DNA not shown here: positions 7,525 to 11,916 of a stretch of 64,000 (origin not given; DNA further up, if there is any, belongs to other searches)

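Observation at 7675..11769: Single 1364-aa A-T-R-FeADH fusion: a carboxylic-acid-reductase-like enzyme with its own alcohol dehydrogenase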

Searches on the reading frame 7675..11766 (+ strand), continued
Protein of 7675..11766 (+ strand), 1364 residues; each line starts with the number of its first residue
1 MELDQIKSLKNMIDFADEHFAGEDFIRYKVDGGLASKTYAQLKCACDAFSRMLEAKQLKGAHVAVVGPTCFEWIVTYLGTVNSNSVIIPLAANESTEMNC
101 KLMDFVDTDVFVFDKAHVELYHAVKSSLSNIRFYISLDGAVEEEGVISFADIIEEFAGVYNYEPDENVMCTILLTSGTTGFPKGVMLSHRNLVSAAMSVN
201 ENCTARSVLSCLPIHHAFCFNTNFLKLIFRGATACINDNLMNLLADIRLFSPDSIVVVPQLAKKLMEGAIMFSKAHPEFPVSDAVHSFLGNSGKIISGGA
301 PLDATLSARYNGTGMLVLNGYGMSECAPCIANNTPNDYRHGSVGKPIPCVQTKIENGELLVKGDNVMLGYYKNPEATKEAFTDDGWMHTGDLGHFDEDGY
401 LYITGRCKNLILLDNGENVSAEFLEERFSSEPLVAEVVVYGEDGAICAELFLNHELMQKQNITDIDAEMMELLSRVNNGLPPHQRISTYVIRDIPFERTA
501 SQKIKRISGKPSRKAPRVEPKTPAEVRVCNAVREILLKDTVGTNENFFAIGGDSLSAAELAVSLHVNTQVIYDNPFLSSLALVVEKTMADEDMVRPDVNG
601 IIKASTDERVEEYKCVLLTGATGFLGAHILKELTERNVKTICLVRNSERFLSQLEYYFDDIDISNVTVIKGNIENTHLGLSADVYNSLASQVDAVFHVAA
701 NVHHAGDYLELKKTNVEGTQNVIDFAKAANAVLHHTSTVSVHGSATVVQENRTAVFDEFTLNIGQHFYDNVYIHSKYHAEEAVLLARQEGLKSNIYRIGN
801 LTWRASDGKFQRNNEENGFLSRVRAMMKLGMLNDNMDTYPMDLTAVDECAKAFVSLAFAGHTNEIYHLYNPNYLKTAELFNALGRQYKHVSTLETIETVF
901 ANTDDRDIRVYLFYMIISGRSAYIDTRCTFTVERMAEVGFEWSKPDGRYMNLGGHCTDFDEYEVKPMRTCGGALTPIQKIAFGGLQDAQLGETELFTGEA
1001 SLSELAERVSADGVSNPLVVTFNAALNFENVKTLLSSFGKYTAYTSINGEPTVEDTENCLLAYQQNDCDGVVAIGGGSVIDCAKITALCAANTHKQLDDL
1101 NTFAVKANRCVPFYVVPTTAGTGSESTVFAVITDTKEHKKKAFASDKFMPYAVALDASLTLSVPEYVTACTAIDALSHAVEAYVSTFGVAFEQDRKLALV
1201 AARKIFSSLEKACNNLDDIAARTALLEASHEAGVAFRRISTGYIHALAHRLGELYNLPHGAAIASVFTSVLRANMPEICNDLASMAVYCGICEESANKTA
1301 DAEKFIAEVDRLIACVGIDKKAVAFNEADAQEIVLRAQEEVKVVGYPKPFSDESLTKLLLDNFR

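Call 11: find_encoding_contigs(protein=P0007, flank=10000, max_places=2)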
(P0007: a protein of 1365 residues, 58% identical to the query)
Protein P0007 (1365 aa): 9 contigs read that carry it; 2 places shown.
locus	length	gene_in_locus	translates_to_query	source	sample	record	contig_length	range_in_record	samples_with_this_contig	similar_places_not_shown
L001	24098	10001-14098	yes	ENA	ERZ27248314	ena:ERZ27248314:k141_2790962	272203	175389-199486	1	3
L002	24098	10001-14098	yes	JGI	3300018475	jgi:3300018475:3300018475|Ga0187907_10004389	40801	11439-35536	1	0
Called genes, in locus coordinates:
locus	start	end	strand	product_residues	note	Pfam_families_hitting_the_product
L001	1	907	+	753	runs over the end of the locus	PF02837:Glyco_hydro_2_N, PF22666:Glyco_hydro_2_N2 (faint), PF00703:Glyco_hydro_2, PF02836:Glyco_hydro_2_C, PF16355:DUF4982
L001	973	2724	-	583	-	PF01301:Glyco_hydro_35, PF02449:Glyco_hydro_42 (faint), PF13364:BetaGal_ABD2 (faint), PF21317:BetaGal_ABD_1, PF21467:BetaGal_gal-bd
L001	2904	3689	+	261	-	-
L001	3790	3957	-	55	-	-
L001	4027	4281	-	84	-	PF01649:Ribosomal_S20p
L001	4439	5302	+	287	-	PF03418:Peptidase_A25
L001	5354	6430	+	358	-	PF07454:SpoIIP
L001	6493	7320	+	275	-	PF01261:AP_endonuc_2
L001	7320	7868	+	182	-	PF02525:Flavodoxin_2, PF03358:FMN_red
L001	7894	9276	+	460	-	PF08245:Mur_ligase_M (faint), PF08353:MurT_C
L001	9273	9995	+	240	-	PF07685:GATase_3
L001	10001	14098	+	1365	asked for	PF00501:AMP-binding, PF00550:PP-binding (weak), PF01073:3Beta_HSD, PF01370:Epimerase, PF07993:NAD_binding_4, PF16363:GDP_Man_Dehyd, PF00465:Fe-ADH, PF25137:ADH_Fe_C, +3 more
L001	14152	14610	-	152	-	PF09719:C_GCAxxG_C_C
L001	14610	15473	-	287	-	PF01116:F_bP_aldolase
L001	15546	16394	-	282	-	PF01557:FAA_hydrolase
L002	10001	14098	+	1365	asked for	PF00501:AMP-binding, PF00550:PP-binding (weak), PF01073:3Beta_HSD, PF01370:Epimerase, PF07993:NAD_binding_4, PF16363:GDP_Man_Dehyd, PF00465:Fe-ADH, PF25137:ADH_Fe_C, +3 more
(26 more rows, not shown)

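Call 12: find_encoding_contigs(protein=P0072, flank=10000, max_places=2)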
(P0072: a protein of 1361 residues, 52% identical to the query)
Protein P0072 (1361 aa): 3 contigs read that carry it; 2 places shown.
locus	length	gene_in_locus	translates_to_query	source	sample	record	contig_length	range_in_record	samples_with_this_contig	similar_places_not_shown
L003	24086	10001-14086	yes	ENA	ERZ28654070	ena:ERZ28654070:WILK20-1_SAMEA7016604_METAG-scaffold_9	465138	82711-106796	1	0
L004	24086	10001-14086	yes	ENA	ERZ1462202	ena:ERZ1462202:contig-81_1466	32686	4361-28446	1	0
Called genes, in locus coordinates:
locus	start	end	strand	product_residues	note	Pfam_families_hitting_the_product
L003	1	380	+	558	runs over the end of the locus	-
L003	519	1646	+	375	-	PF01168:Ala_racemase_N, PF00842:Ala_racemase_C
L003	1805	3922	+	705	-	-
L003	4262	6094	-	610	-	-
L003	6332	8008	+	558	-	PF00501:AMP-binding, PF13193:AMP-binding_C (weak)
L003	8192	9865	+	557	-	PF00501:AMP-binding, PF13193:AMP-binding_C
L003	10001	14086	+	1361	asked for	PF00501:AMP-binding, PF23562:AMP-binding_C_3 (weak), PF00550:PP-binding (weak), PF01073:3Beta_HSD, PF01370:Epimerase, PF07993:NAD_binding_4, PF00465:Fe-ADH, PF25137:ADH_Fe_C, +5 more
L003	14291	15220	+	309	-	PF19300:BPD_transp_1_N, PF00528:BPD_transp_1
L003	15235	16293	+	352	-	PF12911:OppC_N, PF00528:BPD_transp_1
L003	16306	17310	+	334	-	PF00005:ABC_tran, PF02463:SMC_N (weak), PF13304:AAA_21 (weak), PF08352:oligo_HPY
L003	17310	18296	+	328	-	PF00005:ABC_tran, PF08352:oligo_HPY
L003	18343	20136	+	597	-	PF00496:SBP_bac_5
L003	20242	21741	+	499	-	PF12697:Abhydrolase_6 (weak)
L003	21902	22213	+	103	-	PF00829:Ribosomal_L21p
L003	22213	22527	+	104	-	PF04327:Peptidase_Prp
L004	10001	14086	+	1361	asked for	PF00501:AMP-binding, PF23562:AMP-binding_C_3 (weak), PF00550:PP-binding (weak), PF01073:3Beta_HSD, PF01370:Epimerase, PF07993:NAD_binding_4, PF00465:Fe-ADH, PF25137:ADH_Fe_C, +5 more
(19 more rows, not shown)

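Call 13: find_encoding_contigs(protein=P0109, flank=10000, max_places=2)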
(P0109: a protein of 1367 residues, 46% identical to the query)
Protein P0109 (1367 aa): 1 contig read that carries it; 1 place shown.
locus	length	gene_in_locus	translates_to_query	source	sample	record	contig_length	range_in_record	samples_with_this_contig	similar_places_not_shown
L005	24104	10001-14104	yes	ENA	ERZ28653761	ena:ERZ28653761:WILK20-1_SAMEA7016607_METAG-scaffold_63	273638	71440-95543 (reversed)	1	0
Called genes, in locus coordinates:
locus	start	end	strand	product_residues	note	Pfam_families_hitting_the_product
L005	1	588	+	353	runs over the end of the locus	PF00135:COesterase, PF20434:BD-FAE, PF07859:Abhydrolase_3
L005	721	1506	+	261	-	PF01183:Glyco_hydro_25, PF08230:CW_7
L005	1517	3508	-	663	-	PF02449:Glyco_hydro_42, PF08532:Glyco_hydro_42M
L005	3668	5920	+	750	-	PF14498:Glyco_hyd_65N_2, PF22124:Glyco_hydro_95_cat, PF21307:Glyco_hydro_95_C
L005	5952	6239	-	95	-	PF01371:Trp_repressor, PF13936:HTH_38 (weak)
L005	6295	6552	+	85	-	-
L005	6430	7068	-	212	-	PF00440:TetR_N (weak)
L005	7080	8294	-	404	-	PF00596:Aldolase_II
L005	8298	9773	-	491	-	PF00202:Aminotran_3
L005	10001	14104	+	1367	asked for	PF00501:AMP-binding, PF01073:3Beta_HSD, PF01370:Epimerase, PF02719:Polysacc_synt_2 (weak), PF07993:NAD_binding_4, PF16363:GDP_Man_Dehyd, PF00465:Fe-ADH, PF25137:ADH_Fe_C, +1 more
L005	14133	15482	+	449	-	PF14286:DHHW, PF16822:ALGX (weak)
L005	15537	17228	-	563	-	PF00501:AMP-binding, PF13193:AMP-binding_C (weak)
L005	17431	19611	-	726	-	PF16875:Glyco_hydro_36N, PF02065:Melibiase, PF16874:Glyco_hydro_36C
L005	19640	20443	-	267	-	-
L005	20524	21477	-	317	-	PF02779:Transket_pyr, PF02780:Transketolase_C, PF22613:Transketolase_C_1 (weak)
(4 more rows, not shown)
